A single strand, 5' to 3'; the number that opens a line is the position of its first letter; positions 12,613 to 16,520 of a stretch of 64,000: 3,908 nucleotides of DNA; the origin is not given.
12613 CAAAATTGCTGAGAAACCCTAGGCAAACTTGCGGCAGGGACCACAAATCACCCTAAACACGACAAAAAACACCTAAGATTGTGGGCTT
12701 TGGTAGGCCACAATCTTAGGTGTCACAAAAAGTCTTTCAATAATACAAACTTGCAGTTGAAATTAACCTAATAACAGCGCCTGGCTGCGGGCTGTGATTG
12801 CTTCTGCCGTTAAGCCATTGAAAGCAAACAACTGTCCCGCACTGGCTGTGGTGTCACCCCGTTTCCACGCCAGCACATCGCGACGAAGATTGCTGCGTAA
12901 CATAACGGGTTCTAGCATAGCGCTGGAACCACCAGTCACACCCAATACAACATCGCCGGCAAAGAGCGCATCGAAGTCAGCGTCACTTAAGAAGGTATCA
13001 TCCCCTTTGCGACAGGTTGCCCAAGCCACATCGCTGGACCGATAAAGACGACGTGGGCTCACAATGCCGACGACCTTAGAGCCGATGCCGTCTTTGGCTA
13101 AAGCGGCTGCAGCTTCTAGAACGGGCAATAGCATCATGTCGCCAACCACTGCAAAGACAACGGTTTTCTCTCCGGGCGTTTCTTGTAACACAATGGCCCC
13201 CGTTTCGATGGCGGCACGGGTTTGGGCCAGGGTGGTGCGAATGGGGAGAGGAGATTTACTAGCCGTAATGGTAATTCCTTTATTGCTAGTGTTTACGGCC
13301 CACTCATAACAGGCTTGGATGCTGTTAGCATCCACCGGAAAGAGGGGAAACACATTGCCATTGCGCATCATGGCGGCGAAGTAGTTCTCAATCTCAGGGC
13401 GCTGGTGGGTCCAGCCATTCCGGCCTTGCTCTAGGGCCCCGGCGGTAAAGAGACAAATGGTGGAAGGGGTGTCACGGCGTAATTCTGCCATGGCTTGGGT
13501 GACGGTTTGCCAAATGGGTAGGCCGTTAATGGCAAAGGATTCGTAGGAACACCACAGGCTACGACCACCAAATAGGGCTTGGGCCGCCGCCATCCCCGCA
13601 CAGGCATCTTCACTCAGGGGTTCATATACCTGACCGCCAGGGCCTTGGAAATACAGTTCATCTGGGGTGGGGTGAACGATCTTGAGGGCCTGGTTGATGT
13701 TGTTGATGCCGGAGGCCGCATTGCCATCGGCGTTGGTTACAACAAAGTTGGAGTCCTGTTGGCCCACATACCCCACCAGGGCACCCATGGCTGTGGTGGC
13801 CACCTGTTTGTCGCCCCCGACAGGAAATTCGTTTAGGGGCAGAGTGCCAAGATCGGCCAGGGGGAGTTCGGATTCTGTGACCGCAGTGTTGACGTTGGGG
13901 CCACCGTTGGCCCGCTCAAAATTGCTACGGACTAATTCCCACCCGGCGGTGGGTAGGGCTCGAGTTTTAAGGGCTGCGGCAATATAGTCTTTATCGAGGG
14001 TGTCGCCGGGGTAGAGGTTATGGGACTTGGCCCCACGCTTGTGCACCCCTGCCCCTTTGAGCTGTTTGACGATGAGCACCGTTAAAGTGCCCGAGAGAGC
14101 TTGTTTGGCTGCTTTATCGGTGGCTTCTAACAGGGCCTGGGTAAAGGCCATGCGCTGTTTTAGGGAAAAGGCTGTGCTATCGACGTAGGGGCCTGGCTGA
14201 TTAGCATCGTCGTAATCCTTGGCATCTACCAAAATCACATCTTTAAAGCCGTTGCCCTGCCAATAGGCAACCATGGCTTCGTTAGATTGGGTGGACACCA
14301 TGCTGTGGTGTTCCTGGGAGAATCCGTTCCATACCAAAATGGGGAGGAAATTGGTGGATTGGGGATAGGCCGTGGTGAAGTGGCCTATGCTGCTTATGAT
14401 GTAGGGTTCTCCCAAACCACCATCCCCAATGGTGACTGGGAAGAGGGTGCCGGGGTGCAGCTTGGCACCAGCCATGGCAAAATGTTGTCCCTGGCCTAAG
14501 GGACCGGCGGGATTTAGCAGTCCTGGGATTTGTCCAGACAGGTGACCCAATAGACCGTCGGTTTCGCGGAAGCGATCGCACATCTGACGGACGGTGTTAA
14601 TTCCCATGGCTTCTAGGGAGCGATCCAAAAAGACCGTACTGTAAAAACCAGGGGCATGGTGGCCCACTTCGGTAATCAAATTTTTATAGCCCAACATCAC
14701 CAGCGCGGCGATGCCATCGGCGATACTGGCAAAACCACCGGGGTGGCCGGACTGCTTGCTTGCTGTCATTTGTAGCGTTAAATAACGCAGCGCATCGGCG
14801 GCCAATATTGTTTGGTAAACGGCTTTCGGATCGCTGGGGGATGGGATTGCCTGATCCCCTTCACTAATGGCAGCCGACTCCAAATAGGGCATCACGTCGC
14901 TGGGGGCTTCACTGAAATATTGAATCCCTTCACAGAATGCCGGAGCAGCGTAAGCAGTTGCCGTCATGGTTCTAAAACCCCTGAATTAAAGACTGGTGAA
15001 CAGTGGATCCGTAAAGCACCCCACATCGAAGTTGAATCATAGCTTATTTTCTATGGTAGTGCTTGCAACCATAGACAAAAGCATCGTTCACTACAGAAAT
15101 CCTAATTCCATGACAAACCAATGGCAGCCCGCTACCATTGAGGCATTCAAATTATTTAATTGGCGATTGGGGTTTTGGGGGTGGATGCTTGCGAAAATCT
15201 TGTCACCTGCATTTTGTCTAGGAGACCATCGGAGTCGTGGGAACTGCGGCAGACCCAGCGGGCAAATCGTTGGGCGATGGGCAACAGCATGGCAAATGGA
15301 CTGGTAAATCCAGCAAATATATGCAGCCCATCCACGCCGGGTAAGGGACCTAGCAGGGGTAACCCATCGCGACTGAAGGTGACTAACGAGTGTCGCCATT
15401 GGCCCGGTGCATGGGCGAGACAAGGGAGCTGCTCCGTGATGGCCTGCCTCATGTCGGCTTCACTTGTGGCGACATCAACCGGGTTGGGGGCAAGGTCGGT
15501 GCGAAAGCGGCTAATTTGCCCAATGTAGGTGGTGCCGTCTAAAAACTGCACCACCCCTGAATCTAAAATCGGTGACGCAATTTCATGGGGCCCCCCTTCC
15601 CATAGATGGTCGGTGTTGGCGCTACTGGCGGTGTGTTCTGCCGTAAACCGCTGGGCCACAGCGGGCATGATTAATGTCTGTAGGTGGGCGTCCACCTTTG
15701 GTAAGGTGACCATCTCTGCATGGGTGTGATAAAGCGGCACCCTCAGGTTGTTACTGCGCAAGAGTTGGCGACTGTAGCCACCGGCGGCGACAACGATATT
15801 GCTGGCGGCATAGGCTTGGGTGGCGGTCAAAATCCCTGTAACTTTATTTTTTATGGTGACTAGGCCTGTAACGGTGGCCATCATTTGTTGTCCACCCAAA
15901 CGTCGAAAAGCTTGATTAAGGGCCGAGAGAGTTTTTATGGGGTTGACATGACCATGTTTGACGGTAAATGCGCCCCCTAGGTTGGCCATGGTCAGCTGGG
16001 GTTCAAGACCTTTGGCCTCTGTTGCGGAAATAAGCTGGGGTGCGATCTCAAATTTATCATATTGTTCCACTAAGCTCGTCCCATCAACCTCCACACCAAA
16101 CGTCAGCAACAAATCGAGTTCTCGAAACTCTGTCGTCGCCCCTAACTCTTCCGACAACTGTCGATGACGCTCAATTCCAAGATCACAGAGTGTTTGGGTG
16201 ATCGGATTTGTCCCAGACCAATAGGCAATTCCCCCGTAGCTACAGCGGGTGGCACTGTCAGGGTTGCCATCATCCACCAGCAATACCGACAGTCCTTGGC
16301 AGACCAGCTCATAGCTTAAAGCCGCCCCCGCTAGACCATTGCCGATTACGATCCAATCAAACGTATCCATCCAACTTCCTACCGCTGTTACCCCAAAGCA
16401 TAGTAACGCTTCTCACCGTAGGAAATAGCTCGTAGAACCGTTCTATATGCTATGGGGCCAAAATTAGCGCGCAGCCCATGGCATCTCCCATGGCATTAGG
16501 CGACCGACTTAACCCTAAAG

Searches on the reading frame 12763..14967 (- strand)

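Call 19: search_protein_families(library=pfam, proteins=[window:12763-14967:-], max_evalue=0.001)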
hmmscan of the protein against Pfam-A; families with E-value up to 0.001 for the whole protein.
window:12763-14967:- (734 aa): 3 families
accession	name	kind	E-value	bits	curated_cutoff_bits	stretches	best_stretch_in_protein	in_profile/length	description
PF03894.20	XFP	-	2.2e-12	47.5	22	1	407-555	17-172/177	D-xylulose 5-phosphate/D-fructose 6-phosphate phosphoketolase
PF09364.15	XFP_N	-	2.1e-09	37.1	23.7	1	100-257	79-242/364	XFP N-terminal domain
PF02779.29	Transket_pyr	-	3.2e-06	27.3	27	1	392-571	7-169/174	Transketolase, pyrimidine binding domain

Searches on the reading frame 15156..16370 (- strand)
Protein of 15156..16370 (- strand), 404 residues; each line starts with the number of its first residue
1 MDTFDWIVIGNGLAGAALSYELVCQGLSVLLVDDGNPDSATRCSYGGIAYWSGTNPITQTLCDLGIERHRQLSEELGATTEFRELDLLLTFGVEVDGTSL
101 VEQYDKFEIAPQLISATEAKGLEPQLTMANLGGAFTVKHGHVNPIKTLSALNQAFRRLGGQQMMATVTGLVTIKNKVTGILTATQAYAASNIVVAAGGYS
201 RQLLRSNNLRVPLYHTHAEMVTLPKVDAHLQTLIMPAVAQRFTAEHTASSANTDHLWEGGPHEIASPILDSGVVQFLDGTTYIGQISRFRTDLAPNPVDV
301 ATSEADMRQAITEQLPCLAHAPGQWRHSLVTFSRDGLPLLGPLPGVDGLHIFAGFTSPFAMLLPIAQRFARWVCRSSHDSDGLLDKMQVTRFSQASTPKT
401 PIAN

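Call 19: search_protein_families(library=pfam, proteins=[window:15156-16370:-], max_evalue=0.001)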
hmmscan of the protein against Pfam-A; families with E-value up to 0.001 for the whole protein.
window:15156-16370:- (404 aa): 3 families
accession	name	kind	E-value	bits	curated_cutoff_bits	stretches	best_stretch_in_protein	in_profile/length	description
PF01266.30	DAO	-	5.9e-37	128.4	27.9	1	5-371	1-352/353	FAD dependent oxidoreductase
PF00890.30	FAD_binding_2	-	4.1e-07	30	20.4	1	5-205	1-210/414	FAD binding domain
PF07992.20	Pyr_redox_2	-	0.00013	21.9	26.1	1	5-203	2-114/291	Pyridine nucleotide-disulphide oxidoreductase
